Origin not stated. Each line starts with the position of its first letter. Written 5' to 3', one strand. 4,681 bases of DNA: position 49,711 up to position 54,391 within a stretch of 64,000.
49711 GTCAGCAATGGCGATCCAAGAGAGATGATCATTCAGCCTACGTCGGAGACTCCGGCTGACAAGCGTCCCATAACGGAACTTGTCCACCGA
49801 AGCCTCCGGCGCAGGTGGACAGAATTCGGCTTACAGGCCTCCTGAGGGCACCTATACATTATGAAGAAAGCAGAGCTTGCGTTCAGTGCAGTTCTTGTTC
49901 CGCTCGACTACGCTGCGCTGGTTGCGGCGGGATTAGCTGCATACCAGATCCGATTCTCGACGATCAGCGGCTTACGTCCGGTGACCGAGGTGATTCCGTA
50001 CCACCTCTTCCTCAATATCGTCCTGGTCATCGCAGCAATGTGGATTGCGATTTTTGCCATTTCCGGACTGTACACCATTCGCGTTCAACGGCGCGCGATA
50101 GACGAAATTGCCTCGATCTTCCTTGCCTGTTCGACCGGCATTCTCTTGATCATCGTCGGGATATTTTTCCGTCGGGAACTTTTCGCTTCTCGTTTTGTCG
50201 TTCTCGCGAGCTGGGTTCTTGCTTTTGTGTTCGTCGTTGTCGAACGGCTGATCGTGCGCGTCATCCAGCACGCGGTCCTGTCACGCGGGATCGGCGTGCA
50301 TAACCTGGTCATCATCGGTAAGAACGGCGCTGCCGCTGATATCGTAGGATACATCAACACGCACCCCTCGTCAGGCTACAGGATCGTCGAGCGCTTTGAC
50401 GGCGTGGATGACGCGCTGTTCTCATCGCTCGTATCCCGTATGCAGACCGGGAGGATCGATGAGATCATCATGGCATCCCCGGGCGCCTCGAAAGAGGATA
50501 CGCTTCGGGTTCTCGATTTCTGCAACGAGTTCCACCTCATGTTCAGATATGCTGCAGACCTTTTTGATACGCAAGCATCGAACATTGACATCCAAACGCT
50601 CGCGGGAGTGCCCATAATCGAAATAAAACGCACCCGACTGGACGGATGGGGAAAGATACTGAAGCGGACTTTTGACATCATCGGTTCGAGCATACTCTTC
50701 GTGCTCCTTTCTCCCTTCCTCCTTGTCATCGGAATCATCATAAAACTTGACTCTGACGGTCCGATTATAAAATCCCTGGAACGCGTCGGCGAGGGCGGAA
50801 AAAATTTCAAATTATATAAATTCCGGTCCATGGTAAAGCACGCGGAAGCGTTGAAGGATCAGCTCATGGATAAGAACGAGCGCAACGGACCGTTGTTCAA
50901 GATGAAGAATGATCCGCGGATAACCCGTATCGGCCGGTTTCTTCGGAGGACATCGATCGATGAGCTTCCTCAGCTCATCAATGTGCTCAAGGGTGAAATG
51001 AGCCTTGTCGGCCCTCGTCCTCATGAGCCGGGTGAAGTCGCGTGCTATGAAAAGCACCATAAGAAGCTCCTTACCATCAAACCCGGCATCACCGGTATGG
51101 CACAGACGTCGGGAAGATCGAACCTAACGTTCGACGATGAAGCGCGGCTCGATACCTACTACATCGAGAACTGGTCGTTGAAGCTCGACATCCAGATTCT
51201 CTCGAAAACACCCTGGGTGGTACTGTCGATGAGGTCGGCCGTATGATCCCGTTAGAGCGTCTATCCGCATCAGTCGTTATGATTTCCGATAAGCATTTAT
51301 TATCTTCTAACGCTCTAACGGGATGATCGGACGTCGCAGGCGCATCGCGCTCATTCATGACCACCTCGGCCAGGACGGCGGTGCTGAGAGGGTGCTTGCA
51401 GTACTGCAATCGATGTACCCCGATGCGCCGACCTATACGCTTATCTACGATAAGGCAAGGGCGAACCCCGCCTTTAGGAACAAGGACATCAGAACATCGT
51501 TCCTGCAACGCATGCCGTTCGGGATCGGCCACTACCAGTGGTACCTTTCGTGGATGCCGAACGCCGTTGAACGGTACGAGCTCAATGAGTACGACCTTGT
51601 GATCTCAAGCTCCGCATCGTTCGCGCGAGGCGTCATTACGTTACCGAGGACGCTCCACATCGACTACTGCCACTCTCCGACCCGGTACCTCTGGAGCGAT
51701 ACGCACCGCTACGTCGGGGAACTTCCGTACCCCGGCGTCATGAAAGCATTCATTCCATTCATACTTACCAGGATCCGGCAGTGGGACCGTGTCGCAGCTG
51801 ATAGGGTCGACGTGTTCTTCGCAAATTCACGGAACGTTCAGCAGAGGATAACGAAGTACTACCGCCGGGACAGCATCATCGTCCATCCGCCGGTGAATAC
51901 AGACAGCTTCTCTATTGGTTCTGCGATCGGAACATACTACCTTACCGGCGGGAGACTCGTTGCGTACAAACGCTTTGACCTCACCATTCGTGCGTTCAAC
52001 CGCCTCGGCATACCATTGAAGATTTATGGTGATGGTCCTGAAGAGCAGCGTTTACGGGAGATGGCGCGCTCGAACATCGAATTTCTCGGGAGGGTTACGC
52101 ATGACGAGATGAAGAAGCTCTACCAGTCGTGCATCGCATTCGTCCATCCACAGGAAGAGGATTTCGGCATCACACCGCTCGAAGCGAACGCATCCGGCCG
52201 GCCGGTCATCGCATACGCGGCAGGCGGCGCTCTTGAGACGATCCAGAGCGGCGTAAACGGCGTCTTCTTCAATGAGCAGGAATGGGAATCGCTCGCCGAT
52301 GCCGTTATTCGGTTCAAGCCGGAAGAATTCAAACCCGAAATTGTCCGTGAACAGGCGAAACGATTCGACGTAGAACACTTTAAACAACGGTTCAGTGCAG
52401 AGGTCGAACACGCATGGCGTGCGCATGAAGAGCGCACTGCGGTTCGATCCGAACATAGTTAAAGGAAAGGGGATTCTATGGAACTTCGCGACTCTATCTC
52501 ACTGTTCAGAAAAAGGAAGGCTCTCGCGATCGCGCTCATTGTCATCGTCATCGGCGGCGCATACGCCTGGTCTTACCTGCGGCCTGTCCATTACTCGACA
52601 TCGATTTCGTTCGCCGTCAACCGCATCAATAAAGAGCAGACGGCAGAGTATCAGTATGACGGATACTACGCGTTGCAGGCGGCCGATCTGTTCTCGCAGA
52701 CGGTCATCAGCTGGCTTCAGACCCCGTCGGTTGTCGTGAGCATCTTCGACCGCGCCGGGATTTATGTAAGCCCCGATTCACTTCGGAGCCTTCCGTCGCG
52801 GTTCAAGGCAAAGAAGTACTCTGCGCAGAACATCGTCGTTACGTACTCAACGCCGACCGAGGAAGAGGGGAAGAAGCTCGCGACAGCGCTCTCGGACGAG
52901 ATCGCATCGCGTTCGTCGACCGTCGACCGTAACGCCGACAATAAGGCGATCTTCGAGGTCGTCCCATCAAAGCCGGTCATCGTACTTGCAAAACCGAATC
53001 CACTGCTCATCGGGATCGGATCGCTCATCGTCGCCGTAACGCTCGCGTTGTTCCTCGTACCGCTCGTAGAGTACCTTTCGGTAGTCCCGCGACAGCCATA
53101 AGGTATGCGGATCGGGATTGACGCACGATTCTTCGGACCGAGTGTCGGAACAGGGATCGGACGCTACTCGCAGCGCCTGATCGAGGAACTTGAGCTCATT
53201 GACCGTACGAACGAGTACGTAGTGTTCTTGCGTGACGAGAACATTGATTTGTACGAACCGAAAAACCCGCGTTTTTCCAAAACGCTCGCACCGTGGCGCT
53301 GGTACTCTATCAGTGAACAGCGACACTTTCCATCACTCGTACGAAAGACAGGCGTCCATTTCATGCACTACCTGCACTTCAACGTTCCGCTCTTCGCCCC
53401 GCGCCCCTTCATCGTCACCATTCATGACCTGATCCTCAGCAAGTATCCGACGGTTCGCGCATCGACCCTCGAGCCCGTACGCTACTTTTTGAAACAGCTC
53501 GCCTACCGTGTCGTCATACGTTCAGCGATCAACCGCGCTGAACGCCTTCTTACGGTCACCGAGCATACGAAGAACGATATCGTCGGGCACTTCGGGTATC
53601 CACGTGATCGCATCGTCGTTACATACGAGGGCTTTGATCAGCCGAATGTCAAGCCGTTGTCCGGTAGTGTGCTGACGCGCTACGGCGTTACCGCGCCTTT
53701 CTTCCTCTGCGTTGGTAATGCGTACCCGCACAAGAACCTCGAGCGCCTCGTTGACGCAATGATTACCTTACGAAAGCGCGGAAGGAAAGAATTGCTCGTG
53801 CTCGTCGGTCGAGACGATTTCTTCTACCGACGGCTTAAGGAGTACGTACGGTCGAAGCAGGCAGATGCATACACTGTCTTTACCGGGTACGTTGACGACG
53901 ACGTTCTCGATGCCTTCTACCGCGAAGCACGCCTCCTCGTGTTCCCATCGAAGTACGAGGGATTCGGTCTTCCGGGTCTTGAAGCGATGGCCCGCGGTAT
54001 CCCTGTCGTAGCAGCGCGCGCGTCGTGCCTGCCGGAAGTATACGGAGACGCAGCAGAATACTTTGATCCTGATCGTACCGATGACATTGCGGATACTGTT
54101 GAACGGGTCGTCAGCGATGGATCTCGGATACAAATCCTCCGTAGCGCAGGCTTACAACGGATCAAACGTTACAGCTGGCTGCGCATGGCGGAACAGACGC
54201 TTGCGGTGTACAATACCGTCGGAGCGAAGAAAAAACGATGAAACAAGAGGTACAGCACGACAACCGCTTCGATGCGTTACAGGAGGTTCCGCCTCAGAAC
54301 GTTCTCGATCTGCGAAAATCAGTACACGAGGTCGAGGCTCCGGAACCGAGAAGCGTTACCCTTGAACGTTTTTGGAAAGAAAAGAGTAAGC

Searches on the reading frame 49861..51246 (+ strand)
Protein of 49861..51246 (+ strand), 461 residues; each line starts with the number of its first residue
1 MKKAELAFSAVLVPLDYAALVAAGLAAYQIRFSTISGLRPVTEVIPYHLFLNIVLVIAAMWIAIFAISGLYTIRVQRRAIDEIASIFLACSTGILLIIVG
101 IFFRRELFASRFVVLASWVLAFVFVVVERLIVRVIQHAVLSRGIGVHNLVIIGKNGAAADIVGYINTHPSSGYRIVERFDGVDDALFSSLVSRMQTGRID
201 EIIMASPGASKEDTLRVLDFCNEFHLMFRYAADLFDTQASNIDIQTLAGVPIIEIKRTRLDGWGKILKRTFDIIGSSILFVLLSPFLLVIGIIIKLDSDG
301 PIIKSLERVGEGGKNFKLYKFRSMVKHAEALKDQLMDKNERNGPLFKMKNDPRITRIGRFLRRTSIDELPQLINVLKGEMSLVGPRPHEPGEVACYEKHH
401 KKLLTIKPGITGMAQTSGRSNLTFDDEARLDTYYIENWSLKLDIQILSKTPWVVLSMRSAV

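Call 31: search_protein_families(library=pfam, proteins=[window:49861-51246:+], max_evalue=0.001)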
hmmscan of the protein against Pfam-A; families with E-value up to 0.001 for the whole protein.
window:49861-51246:+ (461 aa): 2 families
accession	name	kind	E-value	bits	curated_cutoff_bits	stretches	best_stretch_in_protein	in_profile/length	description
PF02397.22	Bac_transf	-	7.3e-66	221.5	27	1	268-455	1-178/179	Bacterial sugar transferase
PF13727.12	CoA_binding_3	-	5.5e-10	40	25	1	67-218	2-161/175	CoA-binding domain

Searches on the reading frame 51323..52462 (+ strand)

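Call 31: search_protein_families(library=pfam, proteins=[window:51323-52462:+], max_evalue=0.001)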
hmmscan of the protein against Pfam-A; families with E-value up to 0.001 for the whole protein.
window:51323-52462:+ (379 aa): 4 families
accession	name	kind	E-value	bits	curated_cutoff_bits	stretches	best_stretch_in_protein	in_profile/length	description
PF00534.26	Glycos_transf_1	-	3.3e-29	102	26.4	1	206-347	18-171/172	Glycosyl transferases group 1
PF13692.12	Glyco_trans_1_4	-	2.8e-24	86.4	27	1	208-330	6-138/142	Glycosyl transferases group 1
PF13439.12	Glyco_transf_4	-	1.7e-06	28.6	28.5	1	20-194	3-169/170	Glycosyltransferase Family 4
PF13524.12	Glyco_trans_1_2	-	1.8e-05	25.2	25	1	222-352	6-133/144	Glycosyl transferase-like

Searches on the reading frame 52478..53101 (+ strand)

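Call 31: search_protein_families(library=pfam, proteins=[window:52478-53101:+], max_evalue=0.001)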
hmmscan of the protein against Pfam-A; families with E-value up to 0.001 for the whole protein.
window:52478-53101:+ (207 aa): 0 families

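Call 80: search_protein_families(library=pfam, proteins=[window:52478-53101:+], max_evalue=1)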
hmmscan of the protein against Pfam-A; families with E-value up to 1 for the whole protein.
window:52478-53101:+ (207 aa): 2 families
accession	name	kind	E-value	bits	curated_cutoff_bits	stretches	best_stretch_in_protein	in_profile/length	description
PF02706.20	Wzz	-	0.0018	19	25.5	1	3-86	5-84/91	Chain length determinant protein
PF10445.14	DUF2456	-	0.13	12.8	25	1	48-87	53-92/95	Protein of unknown function (DUF2456)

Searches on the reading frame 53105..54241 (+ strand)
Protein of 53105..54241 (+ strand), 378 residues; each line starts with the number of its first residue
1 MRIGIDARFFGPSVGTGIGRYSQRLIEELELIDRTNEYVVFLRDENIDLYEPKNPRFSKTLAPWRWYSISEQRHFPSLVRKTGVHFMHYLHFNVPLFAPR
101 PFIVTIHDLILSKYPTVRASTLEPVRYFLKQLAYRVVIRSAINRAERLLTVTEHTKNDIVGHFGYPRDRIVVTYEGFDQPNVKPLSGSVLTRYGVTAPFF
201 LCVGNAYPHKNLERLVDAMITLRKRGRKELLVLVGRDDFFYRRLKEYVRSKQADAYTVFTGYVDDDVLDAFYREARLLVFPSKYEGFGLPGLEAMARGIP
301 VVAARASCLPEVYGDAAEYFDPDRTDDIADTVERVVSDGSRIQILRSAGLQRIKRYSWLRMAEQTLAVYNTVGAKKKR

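Call 31: search_protein_families(library=pfam, proteins=[window:53105-54241:+], max_evalue=0.001)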
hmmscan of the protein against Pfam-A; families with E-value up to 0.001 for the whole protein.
window:53105-54241:+ (378 aa): 6 families
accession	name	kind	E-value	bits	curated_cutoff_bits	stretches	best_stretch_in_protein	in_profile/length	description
PF00534.26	Glycos_transf_1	-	6.2e-27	94.7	26.4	1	197-342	15-162/172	Glycosyl transferases group 1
PF13692.12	Glyco_trans_1_4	-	2.4e-25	89.9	27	1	198-338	2-142/142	Glycosyl transferases group 1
PF20706.3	GT4-conflict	-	5.6e-12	45.8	26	1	196-313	196-320/385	Family 4 Glycosyltransferase in conflict systems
PF13439.12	Glyco_transf_4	-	2.1e-11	44.6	28.5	1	17-178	3-167/170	Glycosyltransferase Family 4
PF13579.12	Glyco_trans_4_4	-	4.7e-07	30.7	29.7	1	17-173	2-155/158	Glycosyl transferase 4-like domain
PF13524.12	Glyco_trans_1_2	-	3.3e-05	24.3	25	1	259-366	31-143/144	Glycosyl transferase-like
